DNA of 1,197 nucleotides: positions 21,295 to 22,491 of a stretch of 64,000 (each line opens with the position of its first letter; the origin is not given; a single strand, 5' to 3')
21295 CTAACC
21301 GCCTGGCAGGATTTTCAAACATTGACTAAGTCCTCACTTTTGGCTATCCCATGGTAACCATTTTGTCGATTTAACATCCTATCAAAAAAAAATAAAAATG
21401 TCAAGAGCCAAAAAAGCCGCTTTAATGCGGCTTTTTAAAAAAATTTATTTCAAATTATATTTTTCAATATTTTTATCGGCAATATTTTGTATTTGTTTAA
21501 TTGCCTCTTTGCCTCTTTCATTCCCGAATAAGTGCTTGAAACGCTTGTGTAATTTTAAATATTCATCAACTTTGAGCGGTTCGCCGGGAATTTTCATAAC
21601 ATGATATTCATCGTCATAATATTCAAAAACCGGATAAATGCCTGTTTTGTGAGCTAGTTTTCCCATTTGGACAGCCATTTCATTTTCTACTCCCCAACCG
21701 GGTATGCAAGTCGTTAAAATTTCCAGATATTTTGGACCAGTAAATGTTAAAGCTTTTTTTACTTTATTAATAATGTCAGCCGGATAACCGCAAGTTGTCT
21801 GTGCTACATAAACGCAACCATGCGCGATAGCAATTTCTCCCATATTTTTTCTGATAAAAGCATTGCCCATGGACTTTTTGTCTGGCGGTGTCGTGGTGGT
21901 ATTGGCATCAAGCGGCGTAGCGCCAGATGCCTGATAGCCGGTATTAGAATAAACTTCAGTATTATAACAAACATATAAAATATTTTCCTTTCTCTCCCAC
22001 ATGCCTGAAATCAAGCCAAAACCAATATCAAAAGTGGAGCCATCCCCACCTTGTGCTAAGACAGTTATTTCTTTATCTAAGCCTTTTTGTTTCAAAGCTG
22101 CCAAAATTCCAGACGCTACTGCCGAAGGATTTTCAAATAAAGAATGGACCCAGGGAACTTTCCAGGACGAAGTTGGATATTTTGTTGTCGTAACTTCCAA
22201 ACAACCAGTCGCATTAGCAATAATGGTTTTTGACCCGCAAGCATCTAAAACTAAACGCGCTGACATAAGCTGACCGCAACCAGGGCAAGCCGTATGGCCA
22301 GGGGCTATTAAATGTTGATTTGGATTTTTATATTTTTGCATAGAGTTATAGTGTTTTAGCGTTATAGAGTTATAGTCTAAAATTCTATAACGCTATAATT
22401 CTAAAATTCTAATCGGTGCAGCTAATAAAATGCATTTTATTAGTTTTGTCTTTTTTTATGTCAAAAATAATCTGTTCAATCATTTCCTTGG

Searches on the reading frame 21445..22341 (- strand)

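Call 30: search_protein_families(library=pfam, proteins=[window:21445-22341:-], max_evalue=0.01)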
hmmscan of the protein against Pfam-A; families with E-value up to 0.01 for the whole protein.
window:21445-22341:- (298 aa): 1 family
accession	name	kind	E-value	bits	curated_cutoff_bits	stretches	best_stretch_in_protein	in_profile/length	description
PF02775.26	TPP_enzyme_C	-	3.5e-14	53.3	21.9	1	45-208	2-151/151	Thiamine pyrophosphate enzyme, C-terminal TPP binding domain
